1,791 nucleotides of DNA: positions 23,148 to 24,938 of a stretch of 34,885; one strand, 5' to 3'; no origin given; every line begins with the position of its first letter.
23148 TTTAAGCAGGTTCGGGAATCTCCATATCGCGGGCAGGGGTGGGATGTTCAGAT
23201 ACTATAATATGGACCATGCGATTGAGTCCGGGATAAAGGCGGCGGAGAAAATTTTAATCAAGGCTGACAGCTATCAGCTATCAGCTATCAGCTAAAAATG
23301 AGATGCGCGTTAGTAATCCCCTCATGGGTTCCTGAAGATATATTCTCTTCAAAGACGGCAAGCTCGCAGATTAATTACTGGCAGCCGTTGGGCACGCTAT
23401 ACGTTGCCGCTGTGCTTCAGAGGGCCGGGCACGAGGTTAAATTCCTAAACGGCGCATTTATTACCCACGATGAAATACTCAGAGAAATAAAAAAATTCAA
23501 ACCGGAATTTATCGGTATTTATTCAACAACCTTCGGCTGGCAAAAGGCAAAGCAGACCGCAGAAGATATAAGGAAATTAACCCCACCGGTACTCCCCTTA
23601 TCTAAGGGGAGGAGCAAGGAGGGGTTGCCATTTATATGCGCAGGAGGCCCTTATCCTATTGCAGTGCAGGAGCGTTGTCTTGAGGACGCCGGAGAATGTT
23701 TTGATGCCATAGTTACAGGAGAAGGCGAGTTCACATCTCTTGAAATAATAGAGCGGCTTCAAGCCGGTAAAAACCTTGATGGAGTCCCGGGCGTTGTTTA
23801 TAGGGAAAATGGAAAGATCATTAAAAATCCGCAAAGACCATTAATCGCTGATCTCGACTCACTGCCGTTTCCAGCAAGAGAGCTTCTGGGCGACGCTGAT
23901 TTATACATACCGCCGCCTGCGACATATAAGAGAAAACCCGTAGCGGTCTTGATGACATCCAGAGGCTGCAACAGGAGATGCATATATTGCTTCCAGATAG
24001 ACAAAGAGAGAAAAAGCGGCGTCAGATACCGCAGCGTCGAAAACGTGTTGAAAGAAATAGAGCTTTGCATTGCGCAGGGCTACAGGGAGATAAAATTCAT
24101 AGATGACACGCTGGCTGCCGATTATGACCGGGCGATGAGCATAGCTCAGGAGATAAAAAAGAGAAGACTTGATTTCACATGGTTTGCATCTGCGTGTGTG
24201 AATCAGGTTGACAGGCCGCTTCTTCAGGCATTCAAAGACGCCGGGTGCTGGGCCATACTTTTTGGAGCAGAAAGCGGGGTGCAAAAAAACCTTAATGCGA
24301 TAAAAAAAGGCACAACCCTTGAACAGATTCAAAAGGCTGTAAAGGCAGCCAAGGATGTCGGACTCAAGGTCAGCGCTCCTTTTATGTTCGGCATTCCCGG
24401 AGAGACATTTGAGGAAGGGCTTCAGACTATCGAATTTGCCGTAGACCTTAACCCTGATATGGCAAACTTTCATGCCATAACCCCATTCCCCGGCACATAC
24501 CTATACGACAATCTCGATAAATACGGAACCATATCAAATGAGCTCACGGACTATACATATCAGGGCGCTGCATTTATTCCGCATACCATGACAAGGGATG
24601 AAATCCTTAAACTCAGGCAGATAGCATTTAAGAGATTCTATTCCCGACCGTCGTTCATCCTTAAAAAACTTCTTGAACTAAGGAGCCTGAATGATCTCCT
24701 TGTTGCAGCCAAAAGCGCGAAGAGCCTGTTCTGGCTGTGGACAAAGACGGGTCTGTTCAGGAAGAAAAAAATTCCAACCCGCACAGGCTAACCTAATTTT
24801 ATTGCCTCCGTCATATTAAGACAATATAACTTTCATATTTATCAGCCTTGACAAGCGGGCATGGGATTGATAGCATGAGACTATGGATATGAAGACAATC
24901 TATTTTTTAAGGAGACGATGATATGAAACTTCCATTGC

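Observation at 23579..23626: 48-nt GC-rich nested palindrome inserted in frame in the B12-binding domain of a radical SAM enzyme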

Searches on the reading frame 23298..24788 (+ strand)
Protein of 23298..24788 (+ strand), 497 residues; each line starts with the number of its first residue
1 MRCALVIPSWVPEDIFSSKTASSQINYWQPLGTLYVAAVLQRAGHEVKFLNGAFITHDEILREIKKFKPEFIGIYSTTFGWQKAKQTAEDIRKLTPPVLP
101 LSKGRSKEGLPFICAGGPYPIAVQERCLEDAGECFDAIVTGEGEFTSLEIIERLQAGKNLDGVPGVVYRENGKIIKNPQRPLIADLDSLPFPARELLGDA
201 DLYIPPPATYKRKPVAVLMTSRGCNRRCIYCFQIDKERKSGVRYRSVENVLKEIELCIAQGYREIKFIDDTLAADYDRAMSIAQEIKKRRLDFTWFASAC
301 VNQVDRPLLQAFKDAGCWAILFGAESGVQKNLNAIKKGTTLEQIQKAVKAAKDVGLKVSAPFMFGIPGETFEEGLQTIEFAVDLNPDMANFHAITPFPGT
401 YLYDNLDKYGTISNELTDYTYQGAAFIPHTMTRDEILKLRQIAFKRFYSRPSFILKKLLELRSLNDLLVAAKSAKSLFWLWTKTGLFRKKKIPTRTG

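Call 11: search_protein_families(library=pfam, proteins=[window:23298-24788:+])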
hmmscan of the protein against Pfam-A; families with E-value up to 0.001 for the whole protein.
window:23298-24788:+ (497 aa): 2 families
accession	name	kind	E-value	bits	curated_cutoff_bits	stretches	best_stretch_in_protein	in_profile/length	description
PF04055.27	Radical_SAM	-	3.5e-25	89.5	29.5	1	220-381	3-166/166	Radical SAM superfamily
PF02310.24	B12-binding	-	8.4e-15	55.1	32.1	1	27-146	11-116/121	B12 binding domain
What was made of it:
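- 23298..24791 (+): Host gene: B12-binding radical SAM enzyme, 497 aa, intact. The insert corresponds to residues 95-111, in the loop between helix 81-94 and strand 112-116. Pfam in call 11.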

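Call 16: find_homologous_proteins(query=window:23298-24788:+, max_evalue=1e-30)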
Query window:23298-24788:+ (497 aa): 2509 proteins with E <= 1e-30 among 8000 candidates; the best 120 are listed.
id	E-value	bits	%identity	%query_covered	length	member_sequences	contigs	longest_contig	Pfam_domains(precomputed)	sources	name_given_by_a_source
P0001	0.0e+0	1143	100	100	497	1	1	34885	PF04055.28,PF02310.25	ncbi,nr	ncbi:MAG: radical SAM protein [Nitrospirae bacterium]|nr:MAG: radical SAM protein [Nitrospirota bact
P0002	8.0e-291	983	85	99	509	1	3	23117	PF04055.28,PF02310.25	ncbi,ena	-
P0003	8.2e-287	970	85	100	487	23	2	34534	PF04055.28,PF02310.25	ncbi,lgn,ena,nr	ncbi:MAG: Radical SAM domain protein [Nitrospirae bacterium]|nr:MAG: Radical SAM domain protein [Nit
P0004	4.3e-285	964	85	98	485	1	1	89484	PF04055.28,PF02310.25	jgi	-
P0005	3.0e-282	955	85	99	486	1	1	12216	PF04055.28,PF02310.25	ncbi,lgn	-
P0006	1.4e-281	953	80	99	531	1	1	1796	PF04055.28,PF02310.25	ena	-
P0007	1.2e-280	950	83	99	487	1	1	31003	PF04055.28,PF02310.25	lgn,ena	-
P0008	2.4e-278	942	82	99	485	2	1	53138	PF04055.28,PF02310.25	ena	-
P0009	5.9e-277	937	81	100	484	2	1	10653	PF04055.28,PF02310.25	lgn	-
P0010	1.0e-274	930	81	99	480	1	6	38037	PF04055.28,PF02310.25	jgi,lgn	-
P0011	1.5e-274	930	82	100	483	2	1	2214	PF04055.28,PF02310.25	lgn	-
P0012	2.1e-274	929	81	99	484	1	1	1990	PF04055.28,PF02310.25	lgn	-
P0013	2.9e-273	925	81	99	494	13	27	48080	PF04055.28,PF02310.25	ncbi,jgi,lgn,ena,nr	ncbi:MAG: B12-binding domain-containing radical SAM protein [Nitrospirae bacterium CG1_02_44_142]|nr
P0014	8.8e-273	924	80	99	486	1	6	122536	PF04055.28,PF02310.25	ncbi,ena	-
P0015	3.8e-272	922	81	99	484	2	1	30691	PF04055.28,PF02310.25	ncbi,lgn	-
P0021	4.7e-270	915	79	99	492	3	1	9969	PF04055.28,PF02310.25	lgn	-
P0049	4.3e-266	902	79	98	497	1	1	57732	PF04055.28,PF02310.25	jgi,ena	-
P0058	1.2e-265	900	81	96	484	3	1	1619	PF04055.28,PF02310.25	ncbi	ncbi:MAG: radical SAM protein, partial [Nitrospirota bacterium]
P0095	8.5e-263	891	79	98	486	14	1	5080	PF04055.28,PF02310.25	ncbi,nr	ncbi:MAG: radical SAM protein [Nitrospirae bacterium]|nr:radical SAM protein [Nitrospirota bacterium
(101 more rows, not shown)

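Call 19: find_encoding_contigs(protein=P0002, flank=10000, max_places=2)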
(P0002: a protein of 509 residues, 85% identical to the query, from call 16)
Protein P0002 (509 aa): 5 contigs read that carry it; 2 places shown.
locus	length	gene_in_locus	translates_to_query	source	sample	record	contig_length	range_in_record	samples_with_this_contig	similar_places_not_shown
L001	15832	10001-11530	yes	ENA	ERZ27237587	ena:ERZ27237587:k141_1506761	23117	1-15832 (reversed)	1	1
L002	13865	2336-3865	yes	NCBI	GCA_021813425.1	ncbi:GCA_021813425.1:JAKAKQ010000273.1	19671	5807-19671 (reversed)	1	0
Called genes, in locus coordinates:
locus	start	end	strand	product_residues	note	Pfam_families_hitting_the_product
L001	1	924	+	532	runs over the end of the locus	PF01075:Glyco_transf_9, PF08645:PNK3P (faint), PF13242:Hydrolase_like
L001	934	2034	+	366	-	PF01075:Glyco_transf_9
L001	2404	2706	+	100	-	-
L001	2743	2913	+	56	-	-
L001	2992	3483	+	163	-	PF00581:Rhodanese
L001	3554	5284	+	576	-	PF13231:PMT_2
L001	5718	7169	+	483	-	PF04143:Sulf_transp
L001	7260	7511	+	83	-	PF01206:TusA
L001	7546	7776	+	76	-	-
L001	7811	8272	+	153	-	PF00582:Usp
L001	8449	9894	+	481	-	PF01593:Amino_oxidase, PF13450:NAD_binding_8, PF03275:GLF (faint)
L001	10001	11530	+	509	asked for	PF02310:B12-binding, PF04055:Radical_SAM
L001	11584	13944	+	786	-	PF05192:MutS_III (weak), PF00488:MutS_V, PF01713:Smr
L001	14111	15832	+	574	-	?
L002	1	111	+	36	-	?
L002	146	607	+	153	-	PF00582:Usp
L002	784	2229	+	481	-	PF01593:Amino_oxidase, PF13450:NAD_binding_8, PF03275:GLF (faint)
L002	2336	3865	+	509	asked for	PF02310:B12-binding, PF04055:Radical_SAM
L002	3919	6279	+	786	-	PF05192:MutS_III (weak), PF00488:MutS_V, PF01713:Smr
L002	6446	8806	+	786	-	PF00989:PAS, PF13188:PAS_8, PF13426:PAS_9, PF08448:PAS_4, PF13426:PAS_9, PF00512:HisKA, PF02518:HATPase_c, PF00072:Response_reg, +2 more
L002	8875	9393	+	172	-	PF21349:RUBY_RBDX (weak), PF13668:Ferritin_2 (faint), PF02915:Rubrerythrin (weak)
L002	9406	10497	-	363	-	PF04055:Radical_SAM, PF13186:SPASM (weak)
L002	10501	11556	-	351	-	PF00535:Glycos_transf_2, PF10111:Glyco_tranf_2_2, PF13641:Glyco_tranf_2_3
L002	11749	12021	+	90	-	-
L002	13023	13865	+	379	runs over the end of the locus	-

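Call 20: find_encoding_contigs(protein=P0013, flank=10000, max_places=2)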
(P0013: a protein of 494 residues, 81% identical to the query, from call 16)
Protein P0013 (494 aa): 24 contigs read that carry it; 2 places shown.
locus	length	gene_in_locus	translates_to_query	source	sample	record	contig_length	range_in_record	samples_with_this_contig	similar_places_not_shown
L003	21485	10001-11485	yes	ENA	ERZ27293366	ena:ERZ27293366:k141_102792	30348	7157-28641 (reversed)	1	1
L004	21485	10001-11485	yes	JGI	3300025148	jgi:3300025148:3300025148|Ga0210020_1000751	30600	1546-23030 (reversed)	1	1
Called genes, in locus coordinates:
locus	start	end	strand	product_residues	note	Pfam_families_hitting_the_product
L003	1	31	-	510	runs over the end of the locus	PF01075:Glyco_transf_9, PF00702:Hydrolase (faint), PF13242:Hydrolase_like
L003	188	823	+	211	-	PF13353:Fer4_12 (weak), PF04055:Radical_SAM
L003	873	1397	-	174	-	PF00293:NUDIX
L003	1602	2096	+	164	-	PF02915:Rubrerythrin (faint)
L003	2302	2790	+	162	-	PF02915:Rubrerythrin, PF09537:DUF2383 (faint), PF13668:Ferritin_2 (weak)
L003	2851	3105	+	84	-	-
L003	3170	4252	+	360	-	PF01075:Glyco_transf_9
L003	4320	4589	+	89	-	-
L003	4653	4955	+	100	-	PF02635:DsrE (faint)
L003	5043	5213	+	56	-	-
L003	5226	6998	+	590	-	PF13231:PMT_2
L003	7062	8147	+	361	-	PF04143:Sulf_transp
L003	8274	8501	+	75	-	-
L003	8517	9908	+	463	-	PF13450:NAD_binding_8, PF01593:Amino_oxidase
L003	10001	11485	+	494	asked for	PF02310:B12-binding, PF04055:Radical_SAM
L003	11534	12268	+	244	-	PF13511:DUF4124, PF01464:SLT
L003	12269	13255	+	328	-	PF02445:NadA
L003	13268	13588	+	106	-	-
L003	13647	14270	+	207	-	PF01794:Ferric_reduct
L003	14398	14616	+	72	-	PF18929:DUF5678 (faint)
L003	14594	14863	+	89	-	-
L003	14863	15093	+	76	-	PF07927:HicA_toxin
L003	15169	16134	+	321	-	PF00656:Peptidase_C14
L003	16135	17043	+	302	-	PF14326:DUF4384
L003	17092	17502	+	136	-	PF05168:HEPN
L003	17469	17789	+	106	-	PF18765:Polbeta, PF01909:NTP_transf_2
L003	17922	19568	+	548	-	PF03853:YjeF_N, PF01256:Carb_kinase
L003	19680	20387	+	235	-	PF02578:Cu-oxidase_4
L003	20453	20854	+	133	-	PF02367:TsaE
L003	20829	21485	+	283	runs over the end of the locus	PF01513:NAD_kinase, PF20143:NAD_kinase_C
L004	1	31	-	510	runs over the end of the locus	PF01075:Glyco_transf_9, PF00702:Hydrolase (faint), PF13242:Hydrolase_like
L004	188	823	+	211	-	PF13353:Fer4_12 (weak), PF04055:Radical_SAM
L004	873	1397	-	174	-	PF00293:NUDIX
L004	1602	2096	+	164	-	PF02915:Rubrerythrin (faint)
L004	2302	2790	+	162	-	PF02915:Rubrerythrin, PF09537:DUF2383 (faint), PF13668:Ferritin_2 (weak)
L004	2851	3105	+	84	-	-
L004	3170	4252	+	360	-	PF01075:Glyco_transf_9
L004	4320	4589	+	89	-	-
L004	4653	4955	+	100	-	PF02635:DsrE (faint)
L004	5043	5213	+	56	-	-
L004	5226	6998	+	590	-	PF13231:PMT_2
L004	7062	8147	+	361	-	PF04143:Sulf_transp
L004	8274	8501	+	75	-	-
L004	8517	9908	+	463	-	PF13450:NAD_binding_8, PF01593:Amino_oxidase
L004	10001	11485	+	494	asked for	PF02310:B12-binding, PF04055:Radical_SAM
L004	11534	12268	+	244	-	PF13511:DUF4124, PF01464:SLT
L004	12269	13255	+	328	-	PF02445:NadA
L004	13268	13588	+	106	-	-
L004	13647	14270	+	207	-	PF01794:Ferric_reduct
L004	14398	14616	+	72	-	PF18929:DUF5678 (faint)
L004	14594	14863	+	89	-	-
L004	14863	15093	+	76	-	PF07927:HicA_toxin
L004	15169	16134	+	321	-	PF00656:Peptidase_C14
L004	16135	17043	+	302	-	PF14326:DUF4384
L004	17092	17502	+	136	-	PF05168:HEPN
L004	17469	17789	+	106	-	PF18765:Polbeta, PF01909:NTP_transf_2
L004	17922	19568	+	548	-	PF03853:YjeF_N, PF01256:Carb_kinase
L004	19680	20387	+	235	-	PF02578:Cu-oxidase_4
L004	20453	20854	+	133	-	PF02367:TsaE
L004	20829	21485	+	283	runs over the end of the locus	PF01513:NAD_kinase, PF20143:NAD_kinase_C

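Call 21: find_encoding_contigs(protein=P0007, flank=10000, max_places=1)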
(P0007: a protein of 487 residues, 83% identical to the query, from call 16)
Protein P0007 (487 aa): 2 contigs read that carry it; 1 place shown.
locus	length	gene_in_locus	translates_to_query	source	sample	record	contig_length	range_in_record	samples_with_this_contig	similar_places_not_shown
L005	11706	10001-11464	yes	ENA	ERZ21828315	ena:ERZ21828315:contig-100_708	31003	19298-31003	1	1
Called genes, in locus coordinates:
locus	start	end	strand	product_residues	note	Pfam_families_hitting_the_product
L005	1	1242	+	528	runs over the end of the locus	PF01075:Glyco_transf_9, PF08645:PNK3P (weak), PF13242:Hydrolase_like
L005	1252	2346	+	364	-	PF01075:Glyco_transf_9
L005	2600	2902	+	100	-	-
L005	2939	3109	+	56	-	-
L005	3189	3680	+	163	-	PF00581:Rhodanese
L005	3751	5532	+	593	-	PF13231:PMT_2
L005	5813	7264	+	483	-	PF04143:Sulf_transp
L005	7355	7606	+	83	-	PF01206:TusA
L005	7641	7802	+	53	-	-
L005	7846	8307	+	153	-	PF00582:Usp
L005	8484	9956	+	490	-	PF01593:Amino_oxidase, PF13450:NAD_binding_8, PF03275:GLF (faint)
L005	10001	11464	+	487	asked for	PF02310:B12-binding, PF04055:Radical_SAM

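Call 22: find_encoding_contigs(protein=P0049, flank=10000, max_places=1)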
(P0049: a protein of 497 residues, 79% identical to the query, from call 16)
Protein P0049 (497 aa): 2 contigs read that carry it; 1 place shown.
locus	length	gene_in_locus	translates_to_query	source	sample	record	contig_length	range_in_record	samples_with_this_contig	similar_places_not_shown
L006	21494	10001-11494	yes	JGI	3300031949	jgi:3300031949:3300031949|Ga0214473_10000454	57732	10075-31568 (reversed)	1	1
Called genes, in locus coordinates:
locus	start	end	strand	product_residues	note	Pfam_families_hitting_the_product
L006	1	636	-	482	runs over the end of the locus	PF00749:tRNA-synt_1c, PF19269:Anticodon_2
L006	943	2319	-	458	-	PF01171:ATP_bind_3, PF11734:TilS_C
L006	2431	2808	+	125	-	-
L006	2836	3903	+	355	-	PF01075:Glyco_transf_9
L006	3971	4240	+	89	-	-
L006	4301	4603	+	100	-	-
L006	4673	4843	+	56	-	-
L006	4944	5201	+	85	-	-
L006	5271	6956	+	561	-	PF13231:PMT_2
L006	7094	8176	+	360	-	PF04143:Sulf_transp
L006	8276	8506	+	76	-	-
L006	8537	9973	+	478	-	PF01266:DAO (faint), PF13450:NAD_binding_8, PF01593:Amino_oxidase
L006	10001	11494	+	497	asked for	PF02310:B12-binding, PF04055:Radical_SAM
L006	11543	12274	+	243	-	PF13511:DUF4124, PF01464:SLT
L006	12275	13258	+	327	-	PF02445:NadA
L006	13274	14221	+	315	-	PF00174:Oxidored_molyb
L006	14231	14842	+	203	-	PF01794:Ferric_reduct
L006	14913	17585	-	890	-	PF01326:PPDK_N, PF00391:PEP-utilizers, PF02896:PEP-utilizers_C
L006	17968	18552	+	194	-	PF09335:VTT_dom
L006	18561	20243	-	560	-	PF19864:Radical_SAM_N2, PF04055:Radical_SAM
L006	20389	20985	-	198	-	PF12654:DUF3786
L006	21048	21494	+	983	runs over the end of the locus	PF01433:Peptidase_M1, PF04187:Cofac_haem_bdg, PF00595:PDZ (weak), PF13180:PDZ_2, PF17820:PDZ_6 (weak)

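Call 23: find_encoding_contigs(protein=P0021, flank=10000, max_places=1)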
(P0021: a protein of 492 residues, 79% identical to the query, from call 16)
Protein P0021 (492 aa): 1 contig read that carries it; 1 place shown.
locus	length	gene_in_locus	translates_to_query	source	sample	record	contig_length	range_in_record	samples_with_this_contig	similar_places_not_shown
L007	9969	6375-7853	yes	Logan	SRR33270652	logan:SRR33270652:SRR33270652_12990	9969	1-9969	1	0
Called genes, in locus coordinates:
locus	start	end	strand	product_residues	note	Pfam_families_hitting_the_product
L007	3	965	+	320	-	?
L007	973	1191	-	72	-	-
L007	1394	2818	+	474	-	PF04143:Sulf_transp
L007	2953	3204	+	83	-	PF01206:TusA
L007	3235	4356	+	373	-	PF00581:Rhodanese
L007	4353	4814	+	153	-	PF00582:Usp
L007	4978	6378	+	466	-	PF01593:Amino_oxidase, PF13450:NAD_binding_8, PF03275:GLF (faint)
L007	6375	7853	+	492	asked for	PF02310:B12-binding, PF04055:Radical_SAM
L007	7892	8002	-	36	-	-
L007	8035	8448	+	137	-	PF01022:HTH_5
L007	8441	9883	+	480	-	PF02321:OEP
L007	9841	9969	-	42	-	?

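Call 24: find_encoding_contigs(protein=P0058, flank=10000, max_places=1)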
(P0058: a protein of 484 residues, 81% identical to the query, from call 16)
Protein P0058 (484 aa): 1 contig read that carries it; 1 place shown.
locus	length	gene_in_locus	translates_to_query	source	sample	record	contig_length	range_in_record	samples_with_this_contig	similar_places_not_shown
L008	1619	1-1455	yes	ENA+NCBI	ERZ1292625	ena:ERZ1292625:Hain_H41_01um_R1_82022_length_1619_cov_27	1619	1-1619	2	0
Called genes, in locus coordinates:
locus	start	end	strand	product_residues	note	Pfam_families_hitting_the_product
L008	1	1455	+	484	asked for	PF02310:B12-binding, PF04055:Radical_SAM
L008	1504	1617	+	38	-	?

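Call 25: find_encoding_contigs(protein=P0003, flank=10000, max_places=1)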
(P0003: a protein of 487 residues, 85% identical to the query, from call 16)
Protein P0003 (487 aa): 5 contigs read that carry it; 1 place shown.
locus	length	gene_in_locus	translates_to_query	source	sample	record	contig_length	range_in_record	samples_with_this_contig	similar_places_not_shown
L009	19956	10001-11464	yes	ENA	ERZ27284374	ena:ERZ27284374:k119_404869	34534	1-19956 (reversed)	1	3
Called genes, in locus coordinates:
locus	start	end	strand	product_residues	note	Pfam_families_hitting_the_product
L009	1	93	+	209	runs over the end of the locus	PF00881:Nitroreductase, PF14512:TM1586_NiRdase (faint)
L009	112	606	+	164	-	PF02915:Rubrerythrin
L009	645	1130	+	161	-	PF02915:Rubrerythrin, PF09537:DUF2383 (faint), PF13668:Ferritin_2 (weak)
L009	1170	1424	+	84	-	-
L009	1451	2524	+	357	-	PF01075:Glyco_transf_9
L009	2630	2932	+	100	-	-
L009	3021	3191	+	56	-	-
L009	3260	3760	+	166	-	PF00581:Rhodanese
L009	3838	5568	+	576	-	PF13231:PMT_2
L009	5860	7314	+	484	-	PF04143:Sulf_transp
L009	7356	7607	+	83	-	PF01206:TusA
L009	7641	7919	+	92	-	-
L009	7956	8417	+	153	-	PF00582:Usp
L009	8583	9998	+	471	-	PF01266:DAO (weak), PF01593:Amino_oxidase, PF01946:Thi4 (weak), PF13450:NAD_binding_8, PF03275:GLF (faint)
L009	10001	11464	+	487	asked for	PF02310:B12-binding, PF04055:Radical_SAM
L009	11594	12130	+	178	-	PF02482:Ribosomal_S30AE, PF00313:CSD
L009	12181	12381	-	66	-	PF00313:CSD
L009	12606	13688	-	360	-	PF04055:Radical_SAM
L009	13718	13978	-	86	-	PF18882:DUF5647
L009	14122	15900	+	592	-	-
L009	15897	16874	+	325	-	PF03783:CsgG, PF13036:LpoB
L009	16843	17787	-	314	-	PF00698:Acyl_transf_1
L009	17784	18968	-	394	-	PF00037:Fer4 (weak), PF12797:Fer4_2 (faint), PF12837:Fer4_6 (faint), PF12838:Fer4_7 (weak), PF13187:Fer4_9 (weak), PF13237:Fer4_10 (weak), PF01012:ETF, PF00766:ETF_alpha, +1 more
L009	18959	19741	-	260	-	PF01012:ETF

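Call 43: find_encoding_contigs(protein=P0095, flank=3000, max_places=1)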
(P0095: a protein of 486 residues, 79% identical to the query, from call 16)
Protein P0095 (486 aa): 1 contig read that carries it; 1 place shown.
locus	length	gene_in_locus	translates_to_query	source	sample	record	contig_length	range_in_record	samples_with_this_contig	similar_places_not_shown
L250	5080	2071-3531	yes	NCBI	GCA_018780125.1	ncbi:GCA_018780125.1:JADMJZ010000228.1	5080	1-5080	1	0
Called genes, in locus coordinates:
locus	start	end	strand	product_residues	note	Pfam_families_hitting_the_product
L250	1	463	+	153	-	PF00582:Usp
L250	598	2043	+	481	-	PF01266:DAO (weak), PF01946:Thi4 (faint), PF13450:NAD_binding_8, PF01593:Amino_oxidase, PF03275:GLF (faint)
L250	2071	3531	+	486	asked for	PF02310:B12-binding, PF04055:Radical_SAM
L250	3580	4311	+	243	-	PF13511:DUF4124, PF01464:SLT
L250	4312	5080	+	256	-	PF02445:NadA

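Call 75: predict_structure(alignment_id=A3)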
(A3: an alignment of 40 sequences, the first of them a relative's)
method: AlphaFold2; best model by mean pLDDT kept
length: 497 residues; sequences in the alignment: 40
mean_pLDDT: 68.9   pTM: 0.74
mean pLDDT of the five models: 68.9, 67.5, 67.0, 65.7, 64.0
residues with pLDDT >= 90: 122; 70-90: 142; 50-70: 92; < 50: 141
segments of 3 or more residues with pLDDT < 50: 12-28, 97-108, 202-209, 225-237, 325-337, 361-367, 390-429, 472-497
pLDDT, mean of each block of 10 residues (from residue 1): 87 41 43 85 92 80 93 81 89 65 48 87 83 89 90 92 93 89 86 63 46 69 53 44 86 89 75 84 96 82 87 90 46 42 82 83 50 73 61 37 42 44 44 64 65 63 51 43 37 35
secondary structure, 60 per line:
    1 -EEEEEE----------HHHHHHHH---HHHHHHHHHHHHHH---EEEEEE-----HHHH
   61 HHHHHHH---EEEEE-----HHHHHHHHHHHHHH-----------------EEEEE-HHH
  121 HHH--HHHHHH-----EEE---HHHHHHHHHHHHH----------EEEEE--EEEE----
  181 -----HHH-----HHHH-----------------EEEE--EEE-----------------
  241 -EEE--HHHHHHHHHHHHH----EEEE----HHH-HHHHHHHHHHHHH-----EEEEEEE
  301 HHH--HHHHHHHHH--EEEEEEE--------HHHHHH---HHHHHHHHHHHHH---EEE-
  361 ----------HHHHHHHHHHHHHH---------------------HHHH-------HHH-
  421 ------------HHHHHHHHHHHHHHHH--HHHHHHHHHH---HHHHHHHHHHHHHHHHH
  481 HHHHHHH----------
elements in order: E2-7 H18-25 H29-42 E46-51 H57-67 E71-75 H81-94 E112-116 H118-123 H126-131 E137-139 H143-155 E166-170 E173-176 H194-197 E215-218 E221-223 E242-244 H247-259 E264-267 H276-288 E294-300 H306-314 E317-323 H332-337 H341-353 E357-359 H371-384 H406-409 H433-448 H451-460 H464-487
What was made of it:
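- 23298..24791 (+): AlphaFold2 model: coil at 95-111 and pLDDT<50 for residues 97-108 (call 75).
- The AlphaFold2 model gives coil at 95-111 and pLDDT<50 for 97-108, between well-predicted helix 81-94 and strand 112-116 (call 75). The insert has pLDDT<50 and lies on the helix-to-strand loop; from general knowledge of flavodoxin-like B12 domains, this is the side away from the cofactor (call 75).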
